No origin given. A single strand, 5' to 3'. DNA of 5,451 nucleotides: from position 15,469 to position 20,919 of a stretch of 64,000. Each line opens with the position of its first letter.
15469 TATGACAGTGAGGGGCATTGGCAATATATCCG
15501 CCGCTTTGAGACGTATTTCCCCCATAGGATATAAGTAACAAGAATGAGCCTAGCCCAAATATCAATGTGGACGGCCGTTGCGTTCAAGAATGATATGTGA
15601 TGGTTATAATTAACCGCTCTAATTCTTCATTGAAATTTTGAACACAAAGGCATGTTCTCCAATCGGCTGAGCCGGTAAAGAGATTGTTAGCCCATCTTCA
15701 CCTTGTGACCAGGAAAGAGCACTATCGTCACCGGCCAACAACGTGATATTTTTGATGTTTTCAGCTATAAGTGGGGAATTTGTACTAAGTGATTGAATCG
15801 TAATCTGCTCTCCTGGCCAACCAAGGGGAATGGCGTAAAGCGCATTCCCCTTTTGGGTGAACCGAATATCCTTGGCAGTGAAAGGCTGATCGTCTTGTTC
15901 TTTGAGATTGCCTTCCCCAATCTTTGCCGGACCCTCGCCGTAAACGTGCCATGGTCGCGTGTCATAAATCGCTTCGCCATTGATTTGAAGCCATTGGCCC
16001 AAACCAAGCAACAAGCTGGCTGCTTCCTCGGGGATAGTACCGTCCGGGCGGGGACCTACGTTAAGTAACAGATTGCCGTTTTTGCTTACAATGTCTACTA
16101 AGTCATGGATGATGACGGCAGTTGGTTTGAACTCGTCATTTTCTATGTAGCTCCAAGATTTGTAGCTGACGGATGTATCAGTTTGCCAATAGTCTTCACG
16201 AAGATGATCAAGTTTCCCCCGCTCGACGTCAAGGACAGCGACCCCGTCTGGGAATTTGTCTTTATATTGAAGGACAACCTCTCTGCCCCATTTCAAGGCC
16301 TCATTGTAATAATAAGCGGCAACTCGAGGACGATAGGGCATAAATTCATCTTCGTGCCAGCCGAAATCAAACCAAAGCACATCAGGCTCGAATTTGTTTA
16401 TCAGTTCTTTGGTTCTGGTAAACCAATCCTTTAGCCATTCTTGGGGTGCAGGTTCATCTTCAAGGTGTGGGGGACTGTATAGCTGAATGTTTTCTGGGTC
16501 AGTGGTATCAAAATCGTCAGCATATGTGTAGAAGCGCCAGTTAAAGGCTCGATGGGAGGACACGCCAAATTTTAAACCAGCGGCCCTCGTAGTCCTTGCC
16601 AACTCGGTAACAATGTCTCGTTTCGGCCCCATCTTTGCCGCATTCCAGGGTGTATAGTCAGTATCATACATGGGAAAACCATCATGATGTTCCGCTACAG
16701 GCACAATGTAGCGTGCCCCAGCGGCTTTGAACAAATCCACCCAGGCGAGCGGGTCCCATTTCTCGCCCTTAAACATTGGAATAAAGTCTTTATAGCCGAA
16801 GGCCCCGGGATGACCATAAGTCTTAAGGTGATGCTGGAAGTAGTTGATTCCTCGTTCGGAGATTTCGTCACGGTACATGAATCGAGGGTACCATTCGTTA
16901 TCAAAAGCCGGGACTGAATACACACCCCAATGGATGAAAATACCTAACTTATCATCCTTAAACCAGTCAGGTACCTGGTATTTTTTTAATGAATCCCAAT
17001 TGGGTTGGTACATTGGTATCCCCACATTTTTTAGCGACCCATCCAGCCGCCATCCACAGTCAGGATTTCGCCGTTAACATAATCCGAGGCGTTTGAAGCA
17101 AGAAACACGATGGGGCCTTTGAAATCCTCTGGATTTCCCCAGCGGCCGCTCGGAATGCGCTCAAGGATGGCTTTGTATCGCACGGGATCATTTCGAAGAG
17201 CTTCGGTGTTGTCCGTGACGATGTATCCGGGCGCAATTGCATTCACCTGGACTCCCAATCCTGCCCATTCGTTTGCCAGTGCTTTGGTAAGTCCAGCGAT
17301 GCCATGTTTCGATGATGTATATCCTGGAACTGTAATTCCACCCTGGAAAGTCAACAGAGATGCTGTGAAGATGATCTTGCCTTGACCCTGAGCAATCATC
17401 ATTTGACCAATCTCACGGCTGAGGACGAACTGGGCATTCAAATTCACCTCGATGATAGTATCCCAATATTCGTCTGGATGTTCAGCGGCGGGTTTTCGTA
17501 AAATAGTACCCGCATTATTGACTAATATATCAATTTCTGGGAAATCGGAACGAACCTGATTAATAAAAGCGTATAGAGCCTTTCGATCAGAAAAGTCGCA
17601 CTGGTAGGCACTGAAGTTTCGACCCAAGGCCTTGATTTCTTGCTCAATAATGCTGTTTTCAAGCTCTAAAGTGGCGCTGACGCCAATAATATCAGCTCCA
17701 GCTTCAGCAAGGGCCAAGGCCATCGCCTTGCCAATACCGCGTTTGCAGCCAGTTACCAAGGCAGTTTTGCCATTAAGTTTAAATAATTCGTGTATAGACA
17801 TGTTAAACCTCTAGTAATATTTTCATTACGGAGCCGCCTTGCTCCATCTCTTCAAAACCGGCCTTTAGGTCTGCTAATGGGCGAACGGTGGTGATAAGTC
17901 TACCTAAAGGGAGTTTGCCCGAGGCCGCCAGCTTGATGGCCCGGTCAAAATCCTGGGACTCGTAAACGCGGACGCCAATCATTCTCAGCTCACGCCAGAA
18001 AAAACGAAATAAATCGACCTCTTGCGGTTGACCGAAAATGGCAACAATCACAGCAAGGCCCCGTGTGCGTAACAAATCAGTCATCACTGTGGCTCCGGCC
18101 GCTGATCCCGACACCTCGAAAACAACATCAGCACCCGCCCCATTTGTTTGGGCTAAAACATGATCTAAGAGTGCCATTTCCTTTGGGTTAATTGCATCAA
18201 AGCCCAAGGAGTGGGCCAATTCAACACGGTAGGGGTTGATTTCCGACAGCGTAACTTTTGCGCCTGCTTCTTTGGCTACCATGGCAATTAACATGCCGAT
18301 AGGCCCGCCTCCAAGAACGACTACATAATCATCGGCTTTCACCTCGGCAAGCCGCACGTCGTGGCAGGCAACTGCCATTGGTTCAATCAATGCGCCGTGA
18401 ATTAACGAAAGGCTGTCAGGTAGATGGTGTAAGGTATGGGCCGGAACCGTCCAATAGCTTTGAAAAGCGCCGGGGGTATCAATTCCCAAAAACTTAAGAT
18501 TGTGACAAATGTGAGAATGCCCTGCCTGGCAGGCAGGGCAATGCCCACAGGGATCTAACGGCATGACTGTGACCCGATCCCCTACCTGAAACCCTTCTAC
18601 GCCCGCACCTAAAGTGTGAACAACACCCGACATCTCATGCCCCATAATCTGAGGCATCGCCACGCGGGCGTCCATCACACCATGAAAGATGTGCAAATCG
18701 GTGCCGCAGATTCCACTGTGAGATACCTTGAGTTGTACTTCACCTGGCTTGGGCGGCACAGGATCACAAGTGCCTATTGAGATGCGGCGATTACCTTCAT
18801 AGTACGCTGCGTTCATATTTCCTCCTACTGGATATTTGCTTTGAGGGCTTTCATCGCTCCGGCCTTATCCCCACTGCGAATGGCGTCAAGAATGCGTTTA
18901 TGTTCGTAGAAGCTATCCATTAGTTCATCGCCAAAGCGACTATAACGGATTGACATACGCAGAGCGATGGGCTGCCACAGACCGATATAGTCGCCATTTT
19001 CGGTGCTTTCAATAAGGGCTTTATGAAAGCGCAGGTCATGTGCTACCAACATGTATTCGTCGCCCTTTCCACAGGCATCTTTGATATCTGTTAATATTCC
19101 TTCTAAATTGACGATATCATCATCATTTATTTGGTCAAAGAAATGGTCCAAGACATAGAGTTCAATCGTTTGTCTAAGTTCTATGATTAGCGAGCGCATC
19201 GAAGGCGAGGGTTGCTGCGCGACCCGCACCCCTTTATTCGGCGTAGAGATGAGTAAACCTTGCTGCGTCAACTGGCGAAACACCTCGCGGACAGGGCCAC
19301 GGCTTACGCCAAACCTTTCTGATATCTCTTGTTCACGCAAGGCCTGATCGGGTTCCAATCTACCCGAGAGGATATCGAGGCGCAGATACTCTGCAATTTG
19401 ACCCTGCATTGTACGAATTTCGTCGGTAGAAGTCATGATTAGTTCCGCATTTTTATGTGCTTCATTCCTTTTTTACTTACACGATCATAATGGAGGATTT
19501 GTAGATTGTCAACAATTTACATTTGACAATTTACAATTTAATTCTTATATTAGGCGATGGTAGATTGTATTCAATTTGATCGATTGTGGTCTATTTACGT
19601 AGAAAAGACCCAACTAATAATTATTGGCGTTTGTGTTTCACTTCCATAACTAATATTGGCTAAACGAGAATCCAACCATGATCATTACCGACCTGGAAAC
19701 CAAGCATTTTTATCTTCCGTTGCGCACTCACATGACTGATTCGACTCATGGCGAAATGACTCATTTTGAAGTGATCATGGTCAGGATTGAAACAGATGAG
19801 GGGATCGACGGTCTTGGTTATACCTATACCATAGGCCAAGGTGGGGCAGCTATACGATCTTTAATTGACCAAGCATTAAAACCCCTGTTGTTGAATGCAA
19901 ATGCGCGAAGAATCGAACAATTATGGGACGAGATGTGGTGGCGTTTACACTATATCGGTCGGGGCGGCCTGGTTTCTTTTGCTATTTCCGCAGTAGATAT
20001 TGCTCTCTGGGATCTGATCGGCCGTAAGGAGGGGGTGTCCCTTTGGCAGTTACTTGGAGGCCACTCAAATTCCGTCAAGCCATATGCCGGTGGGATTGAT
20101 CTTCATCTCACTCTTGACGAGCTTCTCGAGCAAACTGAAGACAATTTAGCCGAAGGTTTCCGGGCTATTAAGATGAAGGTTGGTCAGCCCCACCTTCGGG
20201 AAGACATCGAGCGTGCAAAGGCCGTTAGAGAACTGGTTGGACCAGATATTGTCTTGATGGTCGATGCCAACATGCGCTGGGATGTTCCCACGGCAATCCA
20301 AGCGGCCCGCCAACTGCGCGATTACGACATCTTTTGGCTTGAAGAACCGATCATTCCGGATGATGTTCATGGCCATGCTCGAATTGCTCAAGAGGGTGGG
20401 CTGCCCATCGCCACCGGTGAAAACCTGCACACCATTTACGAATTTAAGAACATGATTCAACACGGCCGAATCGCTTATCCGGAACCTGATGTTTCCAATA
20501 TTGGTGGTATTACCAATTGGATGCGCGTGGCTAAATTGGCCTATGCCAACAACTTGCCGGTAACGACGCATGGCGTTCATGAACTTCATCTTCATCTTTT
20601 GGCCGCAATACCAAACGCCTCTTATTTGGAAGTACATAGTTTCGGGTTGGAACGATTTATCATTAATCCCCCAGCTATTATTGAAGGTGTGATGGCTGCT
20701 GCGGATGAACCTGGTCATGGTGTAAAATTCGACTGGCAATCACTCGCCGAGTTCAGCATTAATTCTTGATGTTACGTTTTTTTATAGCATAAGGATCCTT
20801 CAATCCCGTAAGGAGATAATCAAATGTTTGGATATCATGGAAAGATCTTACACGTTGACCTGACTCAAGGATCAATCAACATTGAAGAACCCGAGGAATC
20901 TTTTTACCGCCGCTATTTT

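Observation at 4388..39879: Reading-frame breaks are strongly clustered: at least 29 breaks in 11 genes, confined to two zones and mostly to GC-rich genes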

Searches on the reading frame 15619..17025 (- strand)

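Call 31: search_protein_families(library=pfam, proteins=[window:15619-17025:-], max_evalue=0.0001)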
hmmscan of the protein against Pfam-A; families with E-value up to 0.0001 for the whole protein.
window:15619-17025:- (468 aa): 2 families
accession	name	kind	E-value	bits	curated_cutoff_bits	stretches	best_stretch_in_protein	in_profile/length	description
PF01120.23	Alpha_L_fucos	-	2.7e-104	349.8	25.2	1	5-351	13-345/345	Alpha-L-fucosidase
PF16757.11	Fucosidase_C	-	8.2e-10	39.6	25.6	1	383-464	5-87/88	Alpha-L-fucosidase C-terminal domain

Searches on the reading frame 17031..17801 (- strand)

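Call 31: search_protein_families(library=pfam, proteins=[window:17031-17801:-], max_evalue=0.0001)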
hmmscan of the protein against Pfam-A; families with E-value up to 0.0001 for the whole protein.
window:17031-17801:- (256 aa): 5 families
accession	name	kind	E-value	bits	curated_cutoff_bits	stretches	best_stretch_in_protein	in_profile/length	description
PF13561.12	adh_short_C2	-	6e-55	186.8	27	1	20-253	5-235/236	Enoyl-(Acyl carrier protein) reductase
PF00106.31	adh_short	-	1.6e-54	184.8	26.6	1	12-205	1-193/195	short chain dehydrogenase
PF08659.16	KR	-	3.1e-12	47.2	22.6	1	13-188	2-172/180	KR domain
PF23441.1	SDR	-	1.8e-06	28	27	1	8-252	4-254/258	SDR-like rossmann domain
PF01370.27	Epimerase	-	3.2e-05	23.9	20.9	1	14-122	1-97/240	NAD dependent epimerase/dehydratase family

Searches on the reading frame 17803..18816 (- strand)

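Call 31: search_protein_families(library=pfam, proteins=[window:17803-18816:-], max_evalue=0.0001)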
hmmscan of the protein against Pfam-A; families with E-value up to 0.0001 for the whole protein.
window:17803-18816:- (337 aa): 5 families
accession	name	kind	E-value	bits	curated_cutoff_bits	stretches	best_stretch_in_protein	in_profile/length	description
PF08240.17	ADH_N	-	1.3e-32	112.6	23.5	1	23-134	1-104/104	Alcohol dehydrogenase GroES-like domain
PF00107.32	ADH_zinc_N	-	4.8e-24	85.2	31.8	1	172-298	1-128/129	Zinc-binding dehydrogenase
PF16912.11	Glu_dehyd_C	-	3.9e-08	33.5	34.9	1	141-326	4-203/211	Glucose dehydrogenase C-terminus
PF02254.24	TrkA_N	-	4.1e-05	24.3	23.8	1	165-271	1-106/116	TrkA-N domain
PF13602.12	ADH_zinc_N_2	-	6.8e-05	24.2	27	0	218-335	13-134/134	Zinc-binding dehydrogenase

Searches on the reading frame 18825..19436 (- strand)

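Call 32: search_protein_families(library=pfam, proteins=[window:18825-19436:-], max_evalue=0.0001)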
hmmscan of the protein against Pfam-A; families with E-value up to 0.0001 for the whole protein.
window:18825-19436:- (203 aa): 2 families
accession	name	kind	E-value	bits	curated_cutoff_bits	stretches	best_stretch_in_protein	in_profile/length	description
PF00392.27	GntR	-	6e-18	64.7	27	1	12-72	3-64/64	Bacterial regulatory proteins, gntR family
PF07729.17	FCD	-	8.9e-18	65.3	24.3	1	84-202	2-123/125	FCD domain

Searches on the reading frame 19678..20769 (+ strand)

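Call 32: search_protein_families(library=pfam, proteins=[window:19678-20769:+], max_evalue=0.0001)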
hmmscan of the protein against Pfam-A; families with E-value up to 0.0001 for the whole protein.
window:19678-20769:+ (363 aa): 2 families
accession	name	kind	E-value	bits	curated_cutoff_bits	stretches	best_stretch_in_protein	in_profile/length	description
PF13378.12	MR_MLE_C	-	2.7e-65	220.6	29.4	1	149-354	2-218/219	Enolase C-terminal domain-like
PF02746.21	MR_MLE_N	-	3e-20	73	22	1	25-127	21-117/117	Mandelate racemase / muconate lactonizing enzyme, N-terminal domain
